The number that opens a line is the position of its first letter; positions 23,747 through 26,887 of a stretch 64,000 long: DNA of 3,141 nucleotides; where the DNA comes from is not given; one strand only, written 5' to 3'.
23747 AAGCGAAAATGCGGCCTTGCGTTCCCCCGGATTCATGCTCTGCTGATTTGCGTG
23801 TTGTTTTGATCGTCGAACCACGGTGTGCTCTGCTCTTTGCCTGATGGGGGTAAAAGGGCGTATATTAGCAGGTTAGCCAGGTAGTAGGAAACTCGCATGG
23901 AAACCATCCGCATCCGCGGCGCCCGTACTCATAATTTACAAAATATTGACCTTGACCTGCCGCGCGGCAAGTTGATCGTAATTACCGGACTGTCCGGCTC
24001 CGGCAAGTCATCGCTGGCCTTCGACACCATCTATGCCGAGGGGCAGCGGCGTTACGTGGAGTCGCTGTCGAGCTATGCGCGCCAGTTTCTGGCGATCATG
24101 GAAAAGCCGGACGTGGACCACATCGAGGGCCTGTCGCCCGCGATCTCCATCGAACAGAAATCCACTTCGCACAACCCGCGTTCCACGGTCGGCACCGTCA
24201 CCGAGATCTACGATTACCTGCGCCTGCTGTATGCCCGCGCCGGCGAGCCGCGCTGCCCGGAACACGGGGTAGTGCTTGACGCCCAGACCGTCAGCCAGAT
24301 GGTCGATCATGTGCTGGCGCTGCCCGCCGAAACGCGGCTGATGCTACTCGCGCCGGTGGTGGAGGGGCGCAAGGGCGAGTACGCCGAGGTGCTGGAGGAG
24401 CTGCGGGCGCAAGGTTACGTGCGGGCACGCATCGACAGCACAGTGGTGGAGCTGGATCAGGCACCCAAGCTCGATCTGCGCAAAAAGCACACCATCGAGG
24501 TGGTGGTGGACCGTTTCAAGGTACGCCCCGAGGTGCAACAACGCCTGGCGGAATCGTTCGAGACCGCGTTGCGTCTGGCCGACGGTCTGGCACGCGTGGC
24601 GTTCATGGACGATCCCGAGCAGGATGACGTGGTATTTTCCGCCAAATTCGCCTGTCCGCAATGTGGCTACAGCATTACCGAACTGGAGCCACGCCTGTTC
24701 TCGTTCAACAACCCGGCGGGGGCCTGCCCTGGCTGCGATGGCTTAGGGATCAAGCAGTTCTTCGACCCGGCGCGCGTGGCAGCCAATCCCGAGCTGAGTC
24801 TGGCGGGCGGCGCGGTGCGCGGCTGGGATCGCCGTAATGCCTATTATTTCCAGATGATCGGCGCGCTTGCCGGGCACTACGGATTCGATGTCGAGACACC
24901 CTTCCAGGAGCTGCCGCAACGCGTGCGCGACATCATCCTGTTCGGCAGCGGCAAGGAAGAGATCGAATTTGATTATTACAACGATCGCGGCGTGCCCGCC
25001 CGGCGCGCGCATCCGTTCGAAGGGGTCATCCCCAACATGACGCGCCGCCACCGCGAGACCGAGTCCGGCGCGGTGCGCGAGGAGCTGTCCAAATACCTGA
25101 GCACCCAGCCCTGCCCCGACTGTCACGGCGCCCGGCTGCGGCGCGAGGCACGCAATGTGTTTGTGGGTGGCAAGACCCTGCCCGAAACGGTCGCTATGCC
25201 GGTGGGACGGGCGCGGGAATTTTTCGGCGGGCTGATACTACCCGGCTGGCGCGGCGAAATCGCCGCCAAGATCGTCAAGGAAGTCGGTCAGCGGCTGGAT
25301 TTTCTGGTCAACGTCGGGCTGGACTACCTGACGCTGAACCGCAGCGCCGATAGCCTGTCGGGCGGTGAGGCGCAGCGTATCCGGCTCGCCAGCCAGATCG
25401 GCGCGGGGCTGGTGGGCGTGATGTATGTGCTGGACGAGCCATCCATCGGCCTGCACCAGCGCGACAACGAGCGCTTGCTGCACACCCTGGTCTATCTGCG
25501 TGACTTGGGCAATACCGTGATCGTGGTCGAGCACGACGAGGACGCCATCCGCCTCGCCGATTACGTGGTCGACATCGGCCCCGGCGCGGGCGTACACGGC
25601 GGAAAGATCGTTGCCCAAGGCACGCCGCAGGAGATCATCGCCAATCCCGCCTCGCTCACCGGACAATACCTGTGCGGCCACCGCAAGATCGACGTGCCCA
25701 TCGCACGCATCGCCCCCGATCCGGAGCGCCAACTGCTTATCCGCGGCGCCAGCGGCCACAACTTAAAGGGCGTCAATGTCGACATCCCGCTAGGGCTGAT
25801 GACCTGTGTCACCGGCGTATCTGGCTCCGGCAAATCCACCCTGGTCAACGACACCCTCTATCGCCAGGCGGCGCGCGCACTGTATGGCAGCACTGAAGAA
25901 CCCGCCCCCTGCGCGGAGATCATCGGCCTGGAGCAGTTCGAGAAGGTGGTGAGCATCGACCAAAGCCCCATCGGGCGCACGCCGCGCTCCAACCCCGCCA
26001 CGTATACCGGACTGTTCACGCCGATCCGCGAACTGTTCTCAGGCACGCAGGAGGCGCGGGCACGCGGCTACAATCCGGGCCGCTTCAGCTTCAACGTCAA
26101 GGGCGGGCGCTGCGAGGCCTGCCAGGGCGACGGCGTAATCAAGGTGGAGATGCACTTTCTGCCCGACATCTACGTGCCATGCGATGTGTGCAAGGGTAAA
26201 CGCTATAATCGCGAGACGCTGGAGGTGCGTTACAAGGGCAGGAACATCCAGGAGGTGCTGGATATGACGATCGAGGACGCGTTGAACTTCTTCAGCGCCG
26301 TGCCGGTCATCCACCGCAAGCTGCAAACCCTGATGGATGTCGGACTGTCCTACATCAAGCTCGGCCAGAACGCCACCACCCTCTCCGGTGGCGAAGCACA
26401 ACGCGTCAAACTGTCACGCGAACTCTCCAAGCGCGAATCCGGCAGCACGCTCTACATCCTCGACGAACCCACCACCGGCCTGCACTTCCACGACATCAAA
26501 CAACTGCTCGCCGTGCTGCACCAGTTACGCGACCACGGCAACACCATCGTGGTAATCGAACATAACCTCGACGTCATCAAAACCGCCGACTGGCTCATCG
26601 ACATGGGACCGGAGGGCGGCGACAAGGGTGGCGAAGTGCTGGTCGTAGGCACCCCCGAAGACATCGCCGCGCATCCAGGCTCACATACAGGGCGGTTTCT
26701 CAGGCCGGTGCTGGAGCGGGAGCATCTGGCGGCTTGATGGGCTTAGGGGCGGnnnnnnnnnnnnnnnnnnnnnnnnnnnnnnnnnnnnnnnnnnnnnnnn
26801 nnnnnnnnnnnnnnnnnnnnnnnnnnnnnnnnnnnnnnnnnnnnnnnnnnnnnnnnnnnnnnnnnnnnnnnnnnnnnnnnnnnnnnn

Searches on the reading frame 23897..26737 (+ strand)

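Call 34: search_protein_families(library=pfam, proteins=[window:23897-26737:+], max_evalue=0.001)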
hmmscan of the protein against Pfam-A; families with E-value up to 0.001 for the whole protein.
window:23897-26737:+ (946 aa): 13 families
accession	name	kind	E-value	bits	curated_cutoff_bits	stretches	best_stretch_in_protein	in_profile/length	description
PF17760.6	UvrA_inter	-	4.4e-39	133.2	23.3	1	130-237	1-108/109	UvrA interaction domain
PF17755.6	UvrA_DNA-bind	-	1e-36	126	23.2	1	290-399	1-110/110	UvrA DNA-binding domain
PF00005.33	ABC_tran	-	1.2e-20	74.9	25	2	806-860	86-137/137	ABC transporter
PF02463.25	SMC_N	-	1.8e-09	37.8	40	0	825-903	133-211/220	RecF/RecN/SMC N terminal domain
PF13191.12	AAA_16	-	1e-08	36.3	32.6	0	635-677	26-74/167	AAA ATPase domain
PF13555.12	AAA_29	-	1.2e-07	31.7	27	0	625-650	14-39/61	P-loop containing region of AAA domain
PF13476.12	AAA_23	-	7.9e-06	27.1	27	0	4-40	2-35/201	AAA domain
PF20703.3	nSTAND1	-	2.2e-05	24.7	27.1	0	11-82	20-87/379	Novel STAND NTPase 1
PF03193.22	RsgA_GTPase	-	8.3e-05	22.9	30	0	635-655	108-128/174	RsgA GTPase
PF13481.12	AAA_25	-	0.00017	21.7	27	0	16-44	25-53/195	AAA domain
PF06745.19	ATPase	-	0.00019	21.3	26.6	0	630-670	16-60/231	KaiC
PF13401.12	AAA_22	-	0.00024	21.9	27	0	635-657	7-29/130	AAA domain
PF13671.12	AAA_33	-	0.00039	21.2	27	0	637-657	3-23/143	AAA domain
